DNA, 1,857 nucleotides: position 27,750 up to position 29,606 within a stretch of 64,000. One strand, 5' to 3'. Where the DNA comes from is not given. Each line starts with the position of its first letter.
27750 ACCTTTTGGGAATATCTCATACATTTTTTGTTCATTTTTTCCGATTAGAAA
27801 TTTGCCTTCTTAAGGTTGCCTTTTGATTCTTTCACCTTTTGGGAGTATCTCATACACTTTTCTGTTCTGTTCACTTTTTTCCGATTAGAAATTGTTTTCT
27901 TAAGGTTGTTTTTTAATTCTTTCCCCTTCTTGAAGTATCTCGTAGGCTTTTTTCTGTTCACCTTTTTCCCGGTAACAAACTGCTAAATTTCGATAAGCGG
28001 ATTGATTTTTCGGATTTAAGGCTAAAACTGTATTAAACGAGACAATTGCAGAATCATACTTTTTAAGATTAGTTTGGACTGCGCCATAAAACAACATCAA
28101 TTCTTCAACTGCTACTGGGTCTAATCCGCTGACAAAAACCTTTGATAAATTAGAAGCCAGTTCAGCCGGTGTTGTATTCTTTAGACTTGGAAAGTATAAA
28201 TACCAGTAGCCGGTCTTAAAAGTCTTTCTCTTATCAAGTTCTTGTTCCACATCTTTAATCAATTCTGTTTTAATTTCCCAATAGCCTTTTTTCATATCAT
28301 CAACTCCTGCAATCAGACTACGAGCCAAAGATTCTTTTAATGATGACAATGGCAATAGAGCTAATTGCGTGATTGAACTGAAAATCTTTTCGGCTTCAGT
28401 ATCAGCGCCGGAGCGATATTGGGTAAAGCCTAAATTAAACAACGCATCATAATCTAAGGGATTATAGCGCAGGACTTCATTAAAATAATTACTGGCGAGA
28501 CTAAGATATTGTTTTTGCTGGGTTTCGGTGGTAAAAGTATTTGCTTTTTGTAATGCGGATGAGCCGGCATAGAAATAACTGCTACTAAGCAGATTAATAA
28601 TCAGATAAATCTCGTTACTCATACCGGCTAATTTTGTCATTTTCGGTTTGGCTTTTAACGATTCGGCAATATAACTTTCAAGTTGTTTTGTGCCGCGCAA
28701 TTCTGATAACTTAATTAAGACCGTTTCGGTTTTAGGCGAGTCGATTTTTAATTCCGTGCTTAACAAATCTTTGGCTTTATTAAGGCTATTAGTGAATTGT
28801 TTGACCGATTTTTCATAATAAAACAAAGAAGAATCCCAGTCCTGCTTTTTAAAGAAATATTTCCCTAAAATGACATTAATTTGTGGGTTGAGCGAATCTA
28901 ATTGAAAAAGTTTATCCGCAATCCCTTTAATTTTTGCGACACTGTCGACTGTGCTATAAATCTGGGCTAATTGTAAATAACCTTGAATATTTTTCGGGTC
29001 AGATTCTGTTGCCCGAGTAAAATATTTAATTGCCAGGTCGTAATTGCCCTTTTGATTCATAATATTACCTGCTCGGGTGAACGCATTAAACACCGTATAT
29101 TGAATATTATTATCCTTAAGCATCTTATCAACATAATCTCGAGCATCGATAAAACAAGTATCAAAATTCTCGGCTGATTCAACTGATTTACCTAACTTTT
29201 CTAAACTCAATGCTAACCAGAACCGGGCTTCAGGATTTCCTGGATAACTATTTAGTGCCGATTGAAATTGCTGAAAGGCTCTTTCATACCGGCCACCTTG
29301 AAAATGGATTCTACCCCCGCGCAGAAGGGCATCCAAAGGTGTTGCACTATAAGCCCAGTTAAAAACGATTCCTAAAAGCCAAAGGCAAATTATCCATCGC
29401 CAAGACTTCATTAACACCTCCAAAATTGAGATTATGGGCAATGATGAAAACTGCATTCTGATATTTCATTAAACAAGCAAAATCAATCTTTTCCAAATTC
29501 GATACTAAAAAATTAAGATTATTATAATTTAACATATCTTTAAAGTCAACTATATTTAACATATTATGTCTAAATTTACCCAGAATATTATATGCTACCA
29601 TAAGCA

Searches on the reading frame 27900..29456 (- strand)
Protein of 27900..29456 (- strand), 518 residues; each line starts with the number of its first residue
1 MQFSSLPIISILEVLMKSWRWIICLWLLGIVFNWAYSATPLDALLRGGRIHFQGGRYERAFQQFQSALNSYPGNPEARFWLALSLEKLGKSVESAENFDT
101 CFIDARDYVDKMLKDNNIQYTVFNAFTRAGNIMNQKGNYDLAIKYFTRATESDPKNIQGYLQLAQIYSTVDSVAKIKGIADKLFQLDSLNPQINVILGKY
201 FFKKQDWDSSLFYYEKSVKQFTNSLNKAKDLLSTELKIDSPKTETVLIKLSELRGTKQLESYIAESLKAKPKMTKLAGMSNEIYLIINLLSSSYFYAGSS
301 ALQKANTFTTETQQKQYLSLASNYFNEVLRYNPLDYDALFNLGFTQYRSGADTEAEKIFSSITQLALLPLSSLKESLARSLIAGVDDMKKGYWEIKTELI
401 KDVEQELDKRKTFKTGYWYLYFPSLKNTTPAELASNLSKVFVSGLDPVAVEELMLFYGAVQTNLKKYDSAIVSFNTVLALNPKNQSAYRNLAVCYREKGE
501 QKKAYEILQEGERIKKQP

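Call 67: search_protein_families(library=pfam, proteins=[window:27900-29456:-])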
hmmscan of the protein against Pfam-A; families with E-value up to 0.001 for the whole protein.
window:27900-29456:- (518 aa): 24 families
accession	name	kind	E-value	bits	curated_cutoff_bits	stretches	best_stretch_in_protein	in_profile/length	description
PF07719.23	TPR_2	-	1.9e-25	87.2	27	0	128-156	6-34/34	Tetratricopeptide repeat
PF14559.12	TPR_19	-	8.6e-25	87.3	25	2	465-514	5-54/68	Tetratricopeptide repeat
PF13432.12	TPR_16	-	3.3e-23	82.2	32.7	1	47-96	3-52/65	Tetratricopeptide repeat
PF13414.12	TPR_11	-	1.1e-22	79.9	26.8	3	48-89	1-42/42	TPR repeat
PF13431.12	TPR_17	-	1e-20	72.6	24.4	1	474-504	2-32/34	Tetratricopeptide repeat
PF00515.34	TPR_1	-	1.3e-20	72.7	27.8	1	125-156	3-34/34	Tetratricopeptide repeat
PF13174.12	TPR_6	-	4.1e-20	71.4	26.3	0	42-73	1-32/33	Tetratricopeptide repeat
PF13181.12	TPR_8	-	3.4e-17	61.5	25.7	1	125-156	3-34/34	Tetratricopeptide repeat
PF13428.12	TPR_14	-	2.8e-16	58.8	23.5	0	43-82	3-42/44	Tetratricopeptide repeat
PF13424.12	TPR_12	-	3.2e-14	53.3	30.1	0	455-517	7-77/77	Tetratricopeptide repeat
PF12895.13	ANAPC3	-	2e-12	47.6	27.2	1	48-96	30-77/82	Anaphase-promoting complex, cyclosome, subunit 3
PF23914.1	TPR_CcmH_CycH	-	2.5e-12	47.4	42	0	130-219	57-149/158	Cytochrome c-type biogenesis protein H TPR domain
PF25064.1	ARM_TT21_5th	-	1.7e-10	41.6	27.8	0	314-363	13-62/117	TT21 fifth ARM repeats domain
PF24575.1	TPR_Slam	-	6.5e-08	33.4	35.2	0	130-167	54-91/104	Surface lipoprotein assembly modifier, N-terminal TPR repeats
PF25062.1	ARM_TT21_N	-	7.5e-07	29.5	40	0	104-209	118-220/222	Tetratricopeptide repeat protein 21 N-terminal ARM repeat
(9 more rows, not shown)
